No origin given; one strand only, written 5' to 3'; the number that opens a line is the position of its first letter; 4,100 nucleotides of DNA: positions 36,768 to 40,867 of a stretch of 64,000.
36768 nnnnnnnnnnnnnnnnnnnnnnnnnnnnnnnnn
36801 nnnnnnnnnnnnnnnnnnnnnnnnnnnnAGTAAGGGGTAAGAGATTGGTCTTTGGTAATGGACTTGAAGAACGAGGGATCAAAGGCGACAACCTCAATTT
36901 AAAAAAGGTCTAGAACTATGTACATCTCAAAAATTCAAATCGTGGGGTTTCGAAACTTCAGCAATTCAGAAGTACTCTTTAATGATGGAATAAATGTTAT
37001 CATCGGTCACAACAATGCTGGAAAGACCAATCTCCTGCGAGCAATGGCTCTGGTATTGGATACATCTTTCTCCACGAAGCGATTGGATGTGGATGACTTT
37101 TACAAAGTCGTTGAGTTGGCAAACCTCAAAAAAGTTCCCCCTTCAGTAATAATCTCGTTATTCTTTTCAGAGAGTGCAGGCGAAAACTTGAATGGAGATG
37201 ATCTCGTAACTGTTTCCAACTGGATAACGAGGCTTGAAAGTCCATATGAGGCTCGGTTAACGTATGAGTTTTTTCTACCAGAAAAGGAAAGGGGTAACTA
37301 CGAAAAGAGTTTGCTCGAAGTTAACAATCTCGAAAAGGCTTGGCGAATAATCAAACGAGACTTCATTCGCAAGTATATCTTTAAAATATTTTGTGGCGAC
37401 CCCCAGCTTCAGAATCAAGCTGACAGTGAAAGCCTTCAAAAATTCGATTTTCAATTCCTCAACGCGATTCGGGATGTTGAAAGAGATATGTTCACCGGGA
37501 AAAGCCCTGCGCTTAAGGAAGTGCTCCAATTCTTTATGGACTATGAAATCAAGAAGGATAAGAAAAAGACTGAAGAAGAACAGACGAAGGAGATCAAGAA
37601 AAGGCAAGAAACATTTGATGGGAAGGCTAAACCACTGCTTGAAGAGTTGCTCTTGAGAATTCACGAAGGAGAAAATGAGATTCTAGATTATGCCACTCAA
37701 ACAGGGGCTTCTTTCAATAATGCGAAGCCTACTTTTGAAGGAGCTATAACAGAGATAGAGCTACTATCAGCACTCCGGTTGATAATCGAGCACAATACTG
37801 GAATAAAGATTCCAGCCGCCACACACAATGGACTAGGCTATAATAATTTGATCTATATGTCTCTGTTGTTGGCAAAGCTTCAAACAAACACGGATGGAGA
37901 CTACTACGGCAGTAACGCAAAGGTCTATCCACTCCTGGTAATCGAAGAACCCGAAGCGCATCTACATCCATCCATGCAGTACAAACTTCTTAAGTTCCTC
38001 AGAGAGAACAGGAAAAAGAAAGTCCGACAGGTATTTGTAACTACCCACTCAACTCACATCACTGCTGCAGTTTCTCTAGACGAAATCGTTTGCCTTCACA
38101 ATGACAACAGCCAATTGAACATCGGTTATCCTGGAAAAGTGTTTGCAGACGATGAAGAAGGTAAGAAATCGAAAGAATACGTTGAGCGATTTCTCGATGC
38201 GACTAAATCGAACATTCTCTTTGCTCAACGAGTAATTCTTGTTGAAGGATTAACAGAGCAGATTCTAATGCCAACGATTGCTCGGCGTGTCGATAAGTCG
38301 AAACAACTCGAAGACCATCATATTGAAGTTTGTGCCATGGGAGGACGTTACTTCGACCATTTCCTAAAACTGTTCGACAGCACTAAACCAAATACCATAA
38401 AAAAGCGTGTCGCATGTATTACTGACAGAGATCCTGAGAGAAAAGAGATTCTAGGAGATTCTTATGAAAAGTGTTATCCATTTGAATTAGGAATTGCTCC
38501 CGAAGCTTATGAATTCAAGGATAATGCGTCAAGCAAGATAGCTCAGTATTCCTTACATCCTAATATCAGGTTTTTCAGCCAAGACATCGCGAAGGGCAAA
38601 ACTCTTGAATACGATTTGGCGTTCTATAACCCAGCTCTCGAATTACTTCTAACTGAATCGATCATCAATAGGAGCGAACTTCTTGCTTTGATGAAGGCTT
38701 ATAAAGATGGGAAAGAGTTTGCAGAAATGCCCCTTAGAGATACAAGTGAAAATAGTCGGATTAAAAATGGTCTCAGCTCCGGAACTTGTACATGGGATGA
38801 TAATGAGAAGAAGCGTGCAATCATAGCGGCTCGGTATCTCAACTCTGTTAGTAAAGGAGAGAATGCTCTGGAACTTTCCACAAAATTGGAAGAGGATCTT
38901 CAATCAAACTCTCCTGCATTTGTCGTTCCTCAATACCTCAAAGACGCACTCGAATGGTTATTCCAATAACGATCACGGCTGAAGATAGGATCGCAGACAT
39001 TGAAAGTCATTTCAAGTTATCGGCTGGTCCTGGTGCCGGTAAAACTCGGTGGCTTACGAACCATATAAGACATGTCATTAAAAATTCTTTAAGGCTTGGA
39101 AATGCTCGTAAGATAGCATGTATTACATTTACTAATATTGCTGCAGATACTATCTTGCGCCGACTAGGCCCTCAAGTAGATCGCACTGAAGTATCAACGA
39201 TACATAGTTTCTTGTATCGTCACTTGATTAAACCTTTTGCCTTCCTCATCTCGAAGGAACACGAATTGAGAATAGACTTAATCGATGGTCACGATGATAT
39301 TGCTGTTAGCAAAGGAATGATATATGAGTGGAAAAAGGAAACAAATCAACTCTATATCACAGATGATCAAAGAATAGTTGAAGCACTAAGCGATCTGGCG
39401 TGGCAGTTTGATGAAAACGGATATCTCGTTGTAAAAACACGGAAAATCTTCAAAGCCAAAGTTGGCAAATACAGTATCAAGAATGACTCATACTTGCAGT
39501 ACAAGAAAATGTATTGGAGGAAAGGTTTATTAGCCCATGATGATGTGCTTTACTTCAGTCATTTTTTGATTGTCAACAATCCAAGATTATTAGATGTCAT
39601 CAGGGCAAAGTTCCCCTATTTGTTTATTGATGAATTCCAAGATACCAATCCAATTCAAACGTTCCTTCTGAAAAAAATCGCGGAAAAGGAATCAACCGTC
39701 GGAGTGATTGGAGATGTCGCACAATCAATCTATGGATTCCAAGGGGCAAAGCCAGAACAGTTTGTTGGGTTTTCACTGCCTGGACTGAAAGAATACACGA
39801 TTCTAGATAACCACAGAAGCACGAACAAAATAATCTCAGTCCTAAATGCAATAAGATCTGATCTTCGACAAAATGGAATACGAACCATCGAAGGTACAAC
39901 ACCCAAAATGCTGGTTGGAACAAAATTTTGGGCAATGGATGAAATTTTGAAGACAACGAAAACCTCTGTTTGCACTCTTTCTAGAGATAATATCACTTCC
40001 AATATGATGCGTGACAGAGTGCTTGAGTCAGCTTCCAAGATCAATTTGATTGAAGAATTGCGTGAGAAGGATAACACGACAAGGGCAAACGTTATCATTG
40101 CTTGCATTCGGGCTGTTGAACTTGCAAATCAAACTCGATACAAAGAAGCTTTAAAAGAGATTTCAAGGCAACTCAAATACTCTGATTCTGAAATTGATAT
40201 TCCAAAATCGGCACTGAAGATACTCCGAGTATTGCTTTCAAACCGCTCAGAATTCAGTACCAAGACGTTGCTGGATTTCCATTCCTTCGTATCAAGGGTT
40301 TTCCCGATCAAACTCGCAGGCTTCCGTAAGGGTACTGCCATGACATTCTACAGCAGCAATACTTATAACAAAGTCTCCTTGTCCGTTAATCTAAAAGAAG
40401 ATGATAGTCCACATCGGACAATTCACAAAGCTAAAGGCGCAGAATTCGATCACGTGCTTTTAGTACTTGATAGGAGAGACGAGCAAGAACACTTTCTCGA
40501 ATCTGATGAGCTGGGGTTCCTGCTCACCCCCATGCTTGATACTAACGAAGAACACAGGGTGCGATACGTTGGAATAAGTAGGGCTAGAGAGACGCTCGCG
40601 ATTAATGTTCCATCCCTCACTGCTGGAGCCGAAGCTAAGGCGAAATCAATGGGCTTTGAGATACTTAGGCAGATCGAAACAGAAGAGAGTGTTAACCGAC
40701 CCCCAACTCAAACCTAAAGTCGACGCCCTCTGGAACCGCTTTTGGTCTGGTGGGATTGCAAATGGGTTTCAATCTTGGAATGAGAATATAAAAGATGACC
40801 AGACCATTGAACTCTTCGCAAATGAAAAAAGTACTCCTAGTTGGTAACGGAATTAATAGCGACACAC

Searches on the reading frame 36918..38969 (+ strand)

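Call 10: search_protein_families(library=pfam, proteins=[window:36918-38969:+], max_evalue=0.001)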
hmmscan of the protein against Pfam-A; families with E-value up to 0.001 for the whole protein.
window:36918-38969:+ (683 aa): 6 families
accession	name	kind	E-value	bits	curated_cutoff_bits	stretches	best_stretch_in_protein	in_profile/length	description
PF13175.12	AAA_15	-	7.9e-36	124.9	32.1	1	1-381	1-373/374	AAA ATPase domain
PF13304.12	AAA_21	-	2.2e-19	71.1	27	1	25-381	1-302/304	AAA domain, putative AbiEii toxin, Type IV TA system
PF20469.4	OLD-like_TOPRIM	-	1.1e-15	58.4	23.2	1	434-505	1-67/67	Overcoming lysogenization defect protein-like, TOPRIM domain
PF02463.25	SMC_N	-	6.5e-15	55.6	40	1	2-385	1-205/220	RecF/RecN/SMC N terminal domain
PF11398.14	DUF2813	-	4.4e-14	53.1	21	2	1-90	1-87/372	Protein of unknown function (DUF2813)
PF13476.12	AAA_23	-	6.2e-14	53.5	27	1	5-231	1-198/201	AAA domain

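Call 88: search_protein_families(library=padloc, proteins=[window:36918-38969:+], max_evalue=0.00001)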
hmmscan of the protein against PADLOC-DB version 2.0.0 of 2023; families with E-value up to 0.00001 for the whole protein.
window:36918-38969:+ (683 aa): 123 families (the best 25 are shown)
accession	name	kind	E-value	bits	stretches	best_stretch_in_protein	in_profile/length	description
PDLC00069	GajA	-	3.3e-288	955.8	1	1-683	1-685/687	AAA ATPase domain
PDLC00077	GajA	-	9.8e-149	494.7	1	1-510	1-503/616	AAA ATPase domain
PDLC00091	GajA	-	2.3e-107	358.4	1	1-682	1-620/627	AAA ATPase domain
PDLC00096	GajA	-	1.7e-99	332.3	1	1-682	1-613/630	AAA ATPase domain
PDLC00071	GajA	-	2.3e-81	272.4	1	1-579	1-506/588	AAA ATPase domain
PDLC00099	GajA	-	9.5e-81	270.6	1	1-681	1-617/626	AAA ATPase domain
PDLC00070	GajA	-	2.4e-78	262.2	1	1-682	1-592/596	AAA ATPase domain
PDLC00080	GajA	-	2e-73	246.2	1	1-679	1-616/622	AAA ATPase domain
PDLC00064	GajA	-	4.1e-71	238.3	1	282-681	84-456/464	AAA ATPase domain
PDLC00083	GajA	-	4.2e-69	231.6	1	1-682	1-636/639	AAA ATPase domain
PDLC00092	GajA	-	1.4e-63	213.4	1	1-505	1-470/604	AAA ATPase domain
PDLC00072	GajA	-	7.9e-61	204.4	2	174-507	201-504/709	AAA ATPase domain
PDLC00073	GajA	-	7.8e-58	194.8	2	165-681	128-586/589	AAA ATPase domain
PDLC00065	GajA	-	2.1e-54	183.4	1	1-681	1-663/670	AAA ATPase domain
PDLC00063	GajA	-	2.5e-53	179.7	1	1-487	1-512/679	AAA ATPase domain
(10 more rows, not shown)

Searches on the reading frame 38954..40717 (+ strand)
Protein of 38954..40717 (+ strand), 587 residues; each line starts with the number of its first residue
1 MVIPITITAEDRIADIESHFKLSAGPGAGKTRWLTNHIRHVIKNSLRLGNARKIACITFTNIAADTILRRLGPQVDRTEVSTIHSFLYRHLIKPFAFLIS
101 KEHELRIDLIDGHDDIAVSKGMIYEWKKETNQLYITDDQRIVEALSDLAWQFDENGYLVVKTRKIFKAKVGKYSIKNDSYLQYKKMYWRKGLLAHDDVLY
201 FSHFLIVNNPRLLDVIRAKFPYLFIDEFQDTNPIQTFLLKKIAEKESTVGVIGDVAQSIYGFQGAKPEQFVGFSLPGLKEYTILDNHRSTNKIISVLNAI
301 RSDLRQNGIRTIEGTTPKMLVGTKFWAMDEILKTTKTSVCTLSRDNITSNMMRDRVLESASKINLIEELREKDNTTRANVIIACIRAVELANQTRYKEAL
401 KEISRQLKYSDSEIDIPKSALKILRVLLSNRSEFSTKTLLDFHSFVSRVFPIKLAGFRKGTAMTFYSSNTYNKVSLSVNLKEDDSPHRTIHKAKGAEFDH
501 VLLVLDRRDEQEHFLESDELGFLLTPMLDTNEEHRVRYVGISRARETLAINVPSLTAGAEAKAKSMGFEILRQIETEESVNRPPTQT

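Call 10: search_protein_families(library=pfam, proteins=[window:38954-40717:+], max_evalue=0.001)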
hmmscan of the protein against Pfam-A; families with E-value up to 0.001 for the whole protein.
window:38954-40717:+ (587 aa): 5 families
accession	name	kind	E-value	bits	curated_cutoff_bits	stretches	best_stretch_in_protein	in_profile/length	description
PF00580.27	UvrD-helicase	-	2.2e-40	139.5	23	1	13-273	9-266/271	UvrD/REP helicase N-terminal domain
PF13245.12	AAA_19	-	8.7e-17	62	25.1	1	19-262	13-133/134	AAA domain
PF13361.12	UvrD_C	-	1.6e-09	38.1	25.6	1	389-551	202-346/350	UvrD-like helicase C-terminal domain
PF01443.25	Viral_helicase1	-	5e-09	36.7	21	1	462-550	153-226/228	Viral superfamily 1 RNA helicase core domain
PF13538.12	UvrD_C_2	-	4.9e-06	26.8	27.4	0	489-517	6-34/52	UvrD-like helicase C-terminal domain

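Call 88: search_protein_families(library=padloc, proteins=[window:38954-40717:+], max_evalue=0.00001)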
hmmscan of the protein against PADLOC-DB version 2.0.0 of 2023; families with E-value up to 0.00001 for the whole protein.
window:38954-40717:+ (587 aa): 49 families (the best 25 are shown)
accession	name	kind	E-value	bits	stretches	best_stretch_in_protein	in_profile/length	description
PDLC00119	GajB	-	3.3e-210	697.8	1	5-572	4-563/565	UrvD helicase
PDLC00135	GajB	-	2.4e-55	186.6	2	17-312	20-264/603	UrvD helicase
PDLC00129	GajB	-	1.8e-52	176.8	2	15-409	23-405/594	UrvD helicase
PDLC00117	GajB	-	1.2e-47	160.8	1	17-302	27-303/604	UrvD helicase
PDLC03802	RTasHel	-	8.2e-46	155.1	1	14-307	15-276/675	DRT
PDLC00132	GajB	-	3.1e-45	152.9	1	16-316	15-314/625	UrvD helicase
PDLC00143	GajB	-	3.4e-44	149.5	1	18-306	26-285/632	UrvD helicase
PDLC00111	GajB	-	1.4e-43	147.5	2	161-307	139-287/625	UrvD helicase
PDLC00130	GajB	-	2.8e-42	142.8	1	6-300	3-289/589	UrvD helicase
PDLC00113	GajB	-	2.3e-41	140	2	181-307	138-260/579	UrvD helicase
PDLC00128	GajB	-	3.8e-41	139.5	2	15-108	25-118/685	UrvD helicase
PDLC00127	GajB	-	1.7e-40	137.1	1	15-297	18-285/594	UrvD helicase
PDLC00138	GajB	-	3.4e-40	136.3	1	13-554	12-569/581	UrvD helicase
PDLC00136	GajB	-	1.1e-38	131.5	1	16-554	16-549/570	UrvD helicase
PDLC00118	GajB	-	3.6e-38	129.7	1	24-573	12-508/515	UrvD helicase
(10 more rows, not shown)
